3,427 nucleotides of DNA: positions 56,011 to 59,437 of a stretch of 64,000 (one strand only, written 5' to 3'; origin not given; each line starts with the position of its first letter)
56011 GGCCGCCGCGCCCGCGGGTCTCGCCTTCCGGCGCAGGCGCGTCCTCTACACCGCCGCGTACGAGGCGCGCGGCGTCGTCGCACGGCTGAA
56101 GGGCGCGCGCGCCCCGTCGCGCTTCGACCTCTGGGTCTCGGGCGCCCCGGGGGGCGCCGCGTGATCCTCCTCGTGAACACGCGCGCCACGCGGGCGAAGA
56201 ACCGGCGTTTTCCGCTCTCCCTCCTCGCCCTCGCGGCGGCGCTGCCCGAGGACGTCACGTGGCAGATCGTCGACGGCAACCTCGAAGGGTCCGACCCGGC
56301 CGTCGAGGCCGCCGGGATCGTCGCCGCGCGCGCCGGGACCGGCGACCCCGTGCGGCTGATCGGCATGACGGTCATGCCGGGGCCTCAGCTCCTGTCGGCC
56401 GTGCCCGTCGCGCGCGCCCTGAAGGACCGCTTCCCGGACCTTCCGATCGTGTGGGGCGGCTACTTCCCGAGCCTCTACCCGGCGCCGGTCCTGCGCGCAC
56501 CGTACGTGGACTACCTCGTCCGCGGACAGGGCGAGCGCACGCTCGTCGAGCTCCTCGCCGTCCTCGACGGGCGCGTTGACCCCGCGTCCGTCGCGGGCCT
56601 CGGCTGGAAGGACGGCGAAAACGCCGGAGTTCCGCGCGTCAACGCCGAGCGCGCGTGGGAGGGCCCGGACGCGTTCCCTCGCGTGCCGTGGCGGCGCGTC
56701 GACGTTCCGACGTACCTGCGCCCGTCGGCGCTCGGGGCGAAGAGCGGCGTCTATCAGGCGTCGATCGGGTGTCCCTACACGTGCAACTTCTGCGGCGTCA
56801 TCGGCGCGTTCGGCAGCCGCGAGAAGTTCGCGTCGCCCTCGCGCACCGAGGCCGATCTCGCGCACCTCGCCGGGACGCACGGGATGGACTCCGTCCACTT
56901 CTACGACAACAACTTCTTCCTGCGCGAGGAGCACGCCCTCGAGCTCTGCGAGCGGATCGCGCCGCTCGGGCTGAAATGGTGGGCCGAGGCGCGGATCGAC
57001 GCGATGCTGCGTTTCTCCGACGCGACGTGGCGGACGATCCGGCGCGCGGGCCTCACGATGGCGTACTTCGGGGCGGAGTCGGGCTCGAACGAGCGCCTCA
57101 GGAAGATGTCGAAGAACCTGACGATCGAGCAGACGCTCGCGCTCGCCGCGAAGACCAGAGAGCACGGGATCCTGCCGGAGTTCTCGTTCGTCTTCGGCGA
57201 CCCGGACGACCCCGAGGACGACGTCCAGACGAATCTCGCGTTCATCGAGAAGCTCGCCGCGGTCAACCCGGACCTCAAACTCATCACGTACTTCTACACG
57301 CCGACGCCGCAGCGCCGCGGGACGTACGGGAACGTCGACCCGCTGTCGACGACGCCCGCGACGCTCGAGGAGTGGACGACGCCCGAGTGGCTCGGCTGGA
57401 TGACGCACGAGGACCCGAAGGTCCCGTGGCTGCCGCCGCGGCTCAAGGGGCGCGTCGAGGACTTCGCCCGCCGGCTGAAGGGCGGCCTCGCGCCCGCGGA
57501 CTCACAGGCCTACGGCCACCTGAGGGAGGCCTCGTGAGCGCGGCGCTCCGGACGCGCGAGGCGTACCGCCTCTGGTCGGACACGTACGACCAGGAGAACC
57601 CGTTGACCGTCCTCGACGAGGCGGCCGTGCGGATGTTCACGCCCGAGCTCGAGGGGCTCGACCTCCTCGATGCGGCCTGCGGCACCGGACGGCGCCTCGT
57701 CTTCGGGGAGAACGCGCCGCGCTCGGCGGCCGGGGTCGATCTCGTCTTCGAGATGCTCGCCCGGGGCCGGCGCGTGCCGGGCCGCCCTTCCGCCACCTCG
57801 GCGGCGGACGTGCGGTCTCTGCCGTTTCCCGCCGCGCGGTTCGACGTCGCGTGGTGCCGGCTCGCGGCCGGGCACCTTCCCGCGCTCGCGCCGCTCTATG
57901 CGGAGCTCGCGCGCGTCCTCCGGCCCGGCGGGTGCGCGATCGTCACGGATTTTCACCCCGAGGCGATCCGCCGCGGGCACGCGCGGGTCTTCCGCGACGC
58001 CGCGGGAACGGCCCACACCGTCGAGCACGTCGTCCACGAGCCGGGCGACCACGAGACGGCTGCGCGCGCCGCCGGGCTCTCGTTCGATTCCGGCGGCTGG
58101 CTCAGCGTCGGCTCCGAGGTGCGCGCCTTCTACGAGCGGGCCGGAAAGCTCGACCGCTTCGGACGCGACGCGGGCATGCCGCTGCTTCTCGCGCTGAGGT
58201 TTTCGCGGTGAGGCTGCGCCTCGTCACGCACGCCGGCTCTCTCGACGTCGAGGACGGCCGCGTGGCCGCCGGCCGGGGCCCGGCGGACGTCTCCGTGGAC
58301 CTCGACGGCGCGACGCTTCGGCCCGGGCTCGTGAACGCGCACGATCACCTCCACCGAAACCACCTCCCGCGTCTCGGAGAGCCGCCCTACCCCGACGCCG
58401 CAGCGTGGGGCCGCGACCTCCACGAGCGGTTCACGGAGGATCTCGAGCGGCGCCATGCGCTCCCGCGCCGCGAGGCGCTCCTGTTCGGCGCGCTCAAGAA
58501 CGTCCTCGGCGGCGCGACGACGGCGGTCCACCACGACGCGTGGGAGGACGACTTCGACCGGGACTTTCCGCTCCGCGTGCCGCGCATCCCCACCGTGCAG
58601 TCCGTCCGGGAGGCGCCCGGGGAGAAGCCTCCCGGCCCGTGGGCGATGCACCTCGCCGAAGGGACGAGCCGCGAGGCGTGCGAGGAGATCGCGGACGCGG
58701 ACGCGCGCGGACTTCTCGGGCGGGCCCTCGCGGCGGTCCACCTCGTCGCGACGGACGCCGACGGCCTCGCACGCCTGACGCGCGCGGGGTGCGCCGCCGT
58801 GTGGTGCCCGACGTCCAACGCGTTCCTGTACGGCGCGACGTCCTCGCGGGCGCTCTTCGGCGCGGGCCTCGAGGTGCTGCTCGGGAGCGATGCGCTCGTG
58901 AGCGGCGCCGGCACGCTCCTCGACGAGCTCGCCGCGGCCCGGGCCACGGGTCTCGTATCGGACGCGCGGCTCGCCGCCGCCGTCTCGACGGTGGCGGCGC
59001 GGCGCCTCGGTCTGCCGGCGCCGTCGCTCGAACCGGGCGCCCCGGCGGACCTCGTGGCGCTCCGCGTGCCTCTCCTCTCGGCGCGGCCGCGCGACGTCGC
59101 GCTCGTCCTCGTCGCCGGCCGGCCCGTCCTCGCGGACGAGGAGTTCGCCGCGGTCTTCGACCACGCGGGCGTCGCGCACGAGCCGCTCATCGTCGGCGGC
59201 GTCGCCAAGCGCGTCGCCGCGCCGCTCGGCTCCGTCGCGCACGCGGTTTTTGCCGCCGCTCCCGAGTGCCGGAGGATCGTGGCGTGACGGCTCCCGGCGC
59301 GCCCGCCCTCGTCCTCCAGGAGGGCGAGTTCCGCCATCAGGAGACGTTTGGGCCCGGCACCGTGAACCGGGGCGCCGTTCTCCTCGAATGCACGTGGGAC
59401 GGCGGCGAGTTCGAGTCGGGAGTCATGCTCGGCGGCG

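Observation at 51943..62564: Uncharacterised radical-SAM / methyltransferase modification locus flanked by an HprK-like kinase and an NTP_transf_5-like nucleotidyltransferase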

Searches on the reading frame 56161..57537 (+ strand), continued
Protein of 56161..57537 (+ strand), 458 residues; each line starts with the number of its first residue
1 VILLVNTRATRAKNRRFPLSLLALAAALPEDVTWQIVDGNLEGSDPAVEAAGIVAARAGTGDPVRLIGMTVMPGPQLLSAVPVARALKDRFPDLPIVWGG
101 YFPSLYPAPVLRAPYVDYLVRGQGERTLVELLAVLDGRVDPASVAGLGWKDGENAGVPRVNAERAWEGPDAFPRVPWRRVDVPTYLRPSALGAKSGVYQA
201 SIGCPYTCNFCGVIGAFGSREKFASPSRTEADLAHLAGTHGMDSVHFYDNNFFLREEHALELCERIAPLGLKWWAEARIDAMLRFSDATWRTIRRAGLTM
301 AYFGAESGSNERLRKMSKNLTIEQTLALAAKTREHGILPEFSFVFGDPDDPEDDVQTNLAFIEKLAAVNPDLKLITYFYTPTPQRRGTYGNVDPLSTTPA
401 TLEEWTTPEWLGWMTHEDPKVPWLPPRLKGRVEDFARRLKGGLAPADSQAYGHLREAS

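Call 84: find_encoding_contigs(protein=P0413, flank=10000, max_places=1)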
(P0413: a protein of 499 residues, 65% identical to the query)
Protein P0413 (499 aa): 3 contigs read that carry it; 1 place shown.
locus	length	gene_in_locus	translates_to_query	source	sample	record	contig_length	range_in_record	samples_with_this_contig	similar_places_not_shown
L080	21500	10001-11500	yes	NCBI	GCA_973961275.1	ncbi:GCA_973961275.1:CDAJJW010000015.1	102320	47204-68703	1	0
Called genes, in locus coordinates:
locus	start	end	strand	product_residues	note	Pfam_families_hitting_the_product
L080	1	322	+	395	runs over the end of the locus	PF25046:DUF7790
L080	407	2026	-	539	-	PF00174:Oxidored_molyb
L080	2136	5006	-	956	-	PF19313:DUF5916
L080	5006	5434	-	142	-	PF08241:Methyltransf_11 (weak), PF08242:Methyltransf_12 (weak), PF13489:Methyltransf_23, PF13847:Methyltransf_31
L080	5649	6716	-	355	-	PF27840:ScmC (weak)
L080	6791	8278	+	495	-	PF02310:B12-binding (weak), PF04055:Radical_SAM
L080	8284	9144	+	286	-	PF06080:DUF938 (weak), PF13489:Methyltransf_23 (weak), PF08241:Methyltransf_11, PF08242:Methyltransf_12, PF13649:Methyltransf_25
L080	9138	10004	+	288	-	PF13489:Methyltransf_23, PF13847:Methyltransf_31, PF08241:Methyltransf_11, PF13649:Methyltransf_25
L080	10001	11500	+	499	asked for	PF02310:B12-binding, PF04055:Radical_SAM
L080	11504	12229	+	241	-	PF13489:Methyltransf_23 (weak), PF08241:Methyltransf_11, PF08242:Methyltransf_12 (weak), PF13649:Methyltransf_25, PF13847:Methyltransf_31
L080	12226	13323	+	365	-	PF01979:Amidohydro_1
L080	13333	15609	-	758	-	PF13439:Glyco_transf_4 (weak), PF13579:Glyco_trans_4_4 (weak), PF00534:Glycos_transf_1, PF13692:Glyco_trans_1_4, PF13439:Glyco_transf_4, PF13579:Glyco_trans_4_4, PF00534:Glycos_transf_1, PF13692:Glyco_trans_1_4, +1 more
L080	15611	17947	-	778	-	PF13439:Glyco_transf_4, PF20706:GT4-conflict, PF00534:Glycos_transf_1, PF13692:Glyco_trans_1_4, PF13439:Glyco_transf_4, PF00534:Glycos_transf_1, PF13692:Glyco_trans_1_4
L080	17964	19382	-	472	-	PF04932:Wzy_C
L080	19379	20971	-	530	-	PF01943:Polysacc_synt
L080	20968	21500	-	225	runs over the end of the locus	PF02397:Bac_transf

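Call 85: search_protein_families(library=ncbifam, proteins=[L075:14636-15610:-, L078:16111-17052:-, L079:14745-15605:-, L075:4745-5815:-, L080:5649-6716:-, L077:4934-5857:-, L075:13311-14639:-], max_evalue=0.001)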
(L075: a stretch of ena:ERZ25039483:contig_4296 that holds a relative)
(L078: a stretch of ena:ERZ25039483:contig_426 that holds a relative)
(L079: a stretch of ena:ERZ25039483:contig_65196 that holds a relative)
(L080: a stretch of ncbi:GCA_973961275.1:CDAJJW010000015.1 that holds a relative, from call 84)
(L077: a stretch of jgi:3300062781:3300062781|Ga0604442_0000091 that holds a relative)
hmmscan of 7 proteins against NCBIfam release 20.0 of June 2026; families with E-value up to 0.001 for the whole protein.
L075:14636-15610:- (324 aa): 0 families

L078:16111-17052:- (313 aa): 0 families

L079:14745-15605:- (286 aa): 0 families

L075:4745-5815:- (356 aa): 3 families
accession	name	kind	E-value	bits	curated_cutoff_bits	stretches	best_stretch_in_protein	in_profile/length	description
TIGR04352.1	HprK_rel_A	equivalog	4.5e-08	32.5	200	1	134-183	96-145/280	HprK-related kinase A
TIGR04355.1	HprK_rel_B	hypoth_equivalog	2.6e-07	30.1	200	1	131-182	141-192/351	HprK-related kinase B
TIGR04249.1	SCM_chp_ScmC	equivalog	1.9e-06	27.4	125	1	131-180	122-170/292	SynChlorMet cassette protein ScmC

L080:5649-6716:- (355 aa): 4 families
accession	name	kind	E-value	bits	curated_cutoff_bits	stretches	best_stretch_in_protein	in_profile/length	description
TIGR04352.1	HprK_rel_A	equivalog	2.7e-07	30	200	1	164-210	99-145/280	HprK-related kinase A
TIGR04355.1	HprK_rel_B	hypoth_equivalog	2.9e-07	30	200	1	164-211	147-194/351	HprK-related kinase B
TIGR00679.1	hpr-ser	equivalog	0.00011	21.6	240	1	144-218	113-188/300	HPr(Ser) kinase/phosphatase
TIGR04249.1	SCM_chp_ScmC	equivalog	0.0006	19.2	125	1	163-206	127-169/292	SynChlorMet cassette protein ScmC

L077:4934-5857:- (307 aa): 4 families
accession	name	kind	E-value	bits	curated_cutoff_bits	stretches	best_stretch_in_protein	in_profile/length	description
TIGR04355.1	HprK_rel_B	hypoth_equivalog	2.9e-08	33.2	200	1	125-186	142-204/351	HprK-related kinase B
TIGR04352.1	HprK_rel_A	equivalog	4.1e-08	32.7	200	1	127-190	96-158/280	HprK-related kinase A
TIGR00679.1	hpr-ser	equivalog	1.9e-06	27.3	240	1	125-177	129-181/300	HPr(Ser) kinase/phosphatase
TIGR04249.1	SCM_chp_ScmC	equivalog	0.00021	20.7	125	1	125-156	123-154/292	SynChlorMet cassette protein ScmC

L075:13311-14639:- (442 aa): 0 families

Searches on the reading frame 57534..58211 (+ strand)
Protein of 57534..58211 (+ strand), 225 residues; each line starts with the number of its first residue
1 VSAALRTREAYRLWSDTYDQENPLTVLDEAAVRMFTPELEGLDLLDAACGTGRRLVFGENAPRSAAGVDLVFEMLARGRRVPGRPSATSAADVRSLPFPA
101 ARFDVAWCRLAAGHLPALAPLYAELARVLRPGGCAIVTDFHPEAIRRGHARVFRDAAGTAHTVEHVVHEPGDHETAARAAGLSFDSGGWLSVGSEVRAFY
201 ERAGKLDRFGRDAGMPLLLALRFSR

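Call 4: search_protein_families(library=pfam, proteins=[window:57534-58211:+], max_evalue=0.01)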
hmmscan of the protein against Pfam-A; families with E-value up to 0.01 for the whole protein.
window:57534-58211:+ (225 aa): 6 families
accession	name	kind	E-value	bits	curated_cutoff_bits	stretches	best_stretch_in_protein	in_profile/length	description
PF08241.18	Methyltransf_11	-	2.7e-15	57.2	21.2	1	45-136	1-94/95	Methyltransferase domain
PF13649.12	Methyltransf_25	-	1.3e-13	51.8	27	1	45-133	2-97/97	Methyltransferase domain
PF13489.12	Methyltransf_23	-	3.8e-08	33.7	27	1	29-166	11-142/164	Methyltransferase domain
PF08242.18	Methyltransf_12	-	9.6e-07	29.9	30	1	45-134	1-97/98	Methyltransferase domain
PF13847.12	Methyltransf_31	-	1.6e-06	28.3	27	1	41-141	4-113/145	Methyltransferase domain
PF03141.22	Methyltransf_29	-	0.006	15.6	23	1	85-137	164-217/506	Putative S-adenosyl-L-methionine-dependent methyltransferase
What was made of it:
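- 57534..58211 (+): g6: class I SAM methyltransferase (225 aa). Methyltransf_11 E 2.7e-15 (call 4).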

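Call 5: search_protein_families(library=ncbifam, proteins=[window:57534-58211:+], max_evalue=0.01)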
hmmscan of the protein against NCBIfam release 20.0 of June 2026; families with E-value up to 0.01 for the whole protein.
window:57534-58211:+ (225 aa): 16 families
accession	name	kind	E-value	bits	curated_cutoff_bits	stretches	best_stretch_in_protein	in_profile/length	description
NF007610.0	PRK10258.1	equivalog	6.8e-13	48.5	342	1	17-140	19-141/251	malonyl-ACP O-methyltransferase BioC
NF045667.1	MTase_DVU1556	equivalog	3.2e-11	43.1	155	1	40-146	22-128/213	DVU_1556 family methyltransferase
TIGR01934.1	MenG_MenH_UbiE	subfamily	6.5e-09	35.4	158.35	1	30-145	30-149/223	ubiquinone/menaquinone biosynthesis methyltransferase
TIGR02072.1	BioC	equivalog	5.4e-08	32.9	184.95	1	40-144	34-139/244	malonyl-ACP O-methyltransferase BioC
NF001244.0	PRK00216.1-5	equivalog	4.6e-07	29.4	216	1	31-143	40-159/236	bifunctional demethylmenaquinone methyltransferase/2-methoxy-6-polyprenyl-1,4-benzoquinol methylase UbiE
NF045823.1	PthPhpthDimycoMt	equivalog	9.4e-07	28.3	300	1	38-142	64-171/256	phthiotriol/phenolphthiotriol dimycocerosates methyltransferase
NF001241.0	PRK00216.1-2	equivalog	2.3e-06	27.4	327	1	40-144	51-154/231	demethylmenaquinone methyltransferase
NF045825.1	FAmtase_mtf2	equivalog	1.3e-05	24.6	400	1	38-142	56-163/248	fatty-acid O-methyltransferase Mtf2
NF041537.1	ArsM_AhpD_UU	exception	2.2e-05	23.4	510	1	40-139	76-182/345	arsenite methyltransferase/AhpD domain selenoprotein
NF041536.1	ArsM_DUF2284_UU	exception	6.2e-05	21.5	575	1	40-139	76-182/459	arsenite methyltransferase/DUF2284 domain selenoprotein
NF041675.1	sarc_dimgly_tmase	equivalog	0.0017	18.3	550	1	93-139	125-171/278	sarcosine/dimethylglycine N-methyltransferase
NF047649.1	MTase_UXPK_star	exception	0.002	17.2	460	1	44-139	81-183/283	methyltransferase/UXPK-star double selenoprotein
NF043040.1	corrin_prot_MT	hypoth_equivalog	0.0026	17.2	180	1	40-139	41-149/216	corrinoid protein-associated methyltransferase CpaM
NF040539.1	AST_met_ArsM_2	exception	0.0027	17.6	240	1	89-140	115-166/262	putative arsinothricin biosynthesis methyltransferase ArsM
NF052510.1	methyltran_MpqE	exception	0.0029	17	335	1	64-141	73-155/234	methyl-plastoquinone biosynthesis methyltransferase MpqE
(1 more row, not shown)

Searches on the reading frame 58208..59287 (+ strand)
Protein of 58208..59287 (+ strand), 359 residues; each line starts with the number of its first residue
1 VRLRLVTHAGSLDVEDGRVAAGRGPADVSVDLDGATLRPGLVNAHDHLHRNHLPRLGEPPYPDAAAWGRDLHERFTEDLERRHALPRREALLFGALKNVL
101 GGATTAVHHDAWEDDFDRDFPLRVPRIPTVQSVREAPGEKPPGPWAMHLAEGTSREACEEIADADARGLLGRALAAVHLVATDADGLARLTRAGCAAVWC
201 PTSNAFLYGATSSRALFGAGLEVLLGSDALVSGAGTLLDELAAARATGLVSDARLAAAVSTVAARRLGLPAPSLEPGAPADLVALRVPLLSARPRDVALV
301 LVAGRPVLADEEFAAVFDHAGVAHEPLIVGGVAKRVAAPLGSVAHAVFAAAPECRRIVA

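Call 4: search_protein_families(library=pfam, proteins=[window:58208-59287:+], max_evalue=0.01)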
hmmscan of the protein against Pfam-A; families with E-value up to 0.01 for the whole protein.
window:58208-59287:+ (359 aa): 2 families
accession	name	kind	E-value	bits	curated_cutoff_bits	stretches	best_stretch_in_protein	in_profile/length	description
PF01979.26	Amidohydro_1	-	3.7e-09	36.7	25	1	154-307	172-345/345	Amidohydrolase family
PF07969.17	Amidohydro_3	-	3.3e-08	33.9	29.7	1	160-307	294-471/472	Amidohydrolase family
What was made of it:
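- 58208..59287 (+): g7: metal-dependent amidohydrolase of the nucleoside/nucleobase-deaminase subgroup (359 aa). It has HxH, the HLAE (HxxE) motif and the GSD aspartate. Amidohydro_1 E 3.7e-9 (call 4).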

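Call 5: search_protein_families(library=ncbifam, proteins=[window:58208-59287:+], max_evalue=0.01)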
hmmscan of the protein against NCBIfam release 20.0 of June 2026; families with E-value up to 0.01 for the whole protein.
window:58208-59287:+ (359 aa): 21 families
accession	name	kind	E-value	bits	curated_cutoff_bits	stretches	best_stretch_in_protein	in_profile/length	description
NF006549.0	PRK09045.1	equivalog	1e-11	44.1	540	1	161-294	242-387/444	TRZ/ATZ family hydrolase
NF006681.0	PRK09229.1-2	equivalog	1.8e-10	40.1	362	1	165-287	258-388/451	formimidoylglutamate deiminase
NF006055.0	PRK08203.1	equivalog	7.7e-09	34.6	532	1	164-284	259-389/455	8-oxoguanine deaminase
NF006056.0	PRK08204.1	subfamily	2e-08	33.4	391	1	145-244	218-318/449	hypothetical protein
NF009059.0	PRK12393.1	equivalog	2.3e-08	33.2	543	1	166-308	265-413/460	amidohydrolase family protein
NF004636.0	PRK05985.1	subfamily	2e-07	30.2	408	1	214-291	283-369/398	amidohydrolase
NF006679.0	PRK09228.1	subfamily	5.1e-07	28.8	351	1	166-287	258-387/433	guanine deaminase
NF006252.0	PRK08393.1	equivalog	1.3e-05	24.4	617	1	165-242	232-311/424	N-ethylammeline chlorohydrolase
NF006841.0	PRK09357.2-2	equivalog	4.4e-05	22.3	640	0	253-286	343-376/421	dihydroorotase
TIGR02967.1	guan_deamin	equivalog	7.2e-05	21.9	375.4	1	167-283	234-358/401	guanine deaminase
TIGR02022.1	hutF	equivalog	8.8e-05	21.4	413.05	1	168-286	261-393/455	formimidoylglutamate deiminase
NF005759.0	PRK07583.1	equivalog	0.00019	20.2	403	0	254-307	364-421/438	cytosine deaminase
TIGR02318.1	phosphono_phnM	equivalog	0.00043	19.3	390.55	0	10-58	16-68/376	phosphonate metabolism protein PhnM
NF006269.1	PRK08418.1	equivalog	0.0005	18.9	320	1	176-296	258-385/408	aminofutalosine deaminase family hydrolase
TIGR01224.1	hutI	equivalog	0.00064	18.7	298.15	1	172-287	233-353/377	imidazolonepropionase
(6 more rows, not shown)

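Call 49: search_solved_structures(query=window:58208-59287:+, max_evalue=0.01, show_alignments=2)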
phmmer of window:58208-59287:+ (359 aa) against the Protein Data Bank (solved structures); distinct sequences matched with E-value up to 0.01: 10.
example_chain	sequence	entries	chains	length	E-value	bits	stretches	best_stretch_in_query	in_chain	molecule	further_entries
4dyk_A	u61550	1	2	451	1.5e-10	44.2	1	153-294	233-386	AMIDOHYDROLASE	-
4gbd_A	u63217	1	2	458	1.6e-10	44.2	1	153-294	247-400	Putative uncharacterized protein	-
2imr_A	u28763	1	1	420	2.6e-10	43.5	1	147-259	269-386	Hypothetical protein DR_0824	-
3lnp_A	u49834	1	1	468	4.9e-07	32.7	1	167-294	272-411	Amidohydrolase family Protein OLEI01672_1_465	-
7ww2_A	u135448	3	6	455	1e-06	31.7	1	165-258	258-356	8-oxoguanine deaminase | Hydroxydechloroatrazine ethylaminohydrolase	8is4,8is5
2bb0_A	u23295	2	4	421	4.4e-06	29.6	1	161-288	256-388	Imidazolonepropionase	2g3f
4dzh_A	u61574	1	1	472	4.5e-06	29.5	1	146-310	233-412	AMIDOHYDROLASE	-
3hpa_A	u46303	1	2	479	1.4e-05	27.9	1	164-303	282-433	AMIDOHYDROLASE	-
2paj_A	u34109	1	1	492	1.7e-05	27.7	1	169-257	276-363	putative cytosine/guanine deaminase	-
4v1x_A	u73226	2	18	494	0.0028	20.3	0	23-50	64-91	ATRAZINE CHLOROHYDROLASE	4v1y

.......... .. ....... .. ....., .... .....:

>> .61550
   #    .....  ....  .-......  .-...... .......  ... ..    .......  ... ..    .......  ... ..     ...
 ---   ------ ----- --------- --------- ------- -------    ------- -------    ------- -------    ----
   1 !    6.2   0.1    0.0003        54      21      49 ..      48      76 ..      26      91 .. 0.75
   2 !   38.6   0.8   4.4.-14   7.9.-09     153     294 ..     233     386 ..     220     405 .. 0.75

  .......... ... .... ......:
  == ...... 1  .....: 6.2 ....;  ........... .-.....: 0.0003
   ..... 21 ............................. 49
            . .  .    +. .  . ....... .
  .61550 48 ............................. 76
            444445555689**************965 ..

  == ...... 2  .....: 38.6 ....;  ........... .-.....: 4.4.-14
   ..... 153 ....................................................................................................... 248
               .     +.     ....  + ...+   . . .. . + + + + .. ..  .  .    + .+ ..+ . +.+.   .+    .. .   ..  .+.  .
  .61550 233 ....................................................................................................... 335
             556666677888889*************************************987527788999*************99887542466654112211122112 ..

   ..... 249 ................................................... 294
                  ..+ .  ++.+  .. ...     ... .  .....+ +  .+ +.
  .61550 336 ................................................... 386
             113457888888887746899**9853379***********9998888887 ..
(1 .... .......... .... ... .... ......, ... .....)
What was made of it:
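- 58208..59287 (+): Best solved relatives are 4DYK/4GBD, 2IMR and 3LNP, E 1.5e-10 to 5e-7 (call 49).
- Its nearest solved relatives are the amidohydrolases 4DYK, 4GBD and 2IMR, which I recall as adenosine-analogue deaminases (call 49). g7's nearest solved relatives (call 49) are amidohydrolases that I recall as adenosine-analogue deaminases.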

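Call 74: search_protein_families(library=padloc, proteins=[window:58208-59287:+], max_evalue=0.001)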
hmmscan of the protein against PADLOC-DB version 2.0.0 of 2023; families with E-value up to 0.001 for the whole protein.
window:58208-59287:+ (359 aa): 0 families
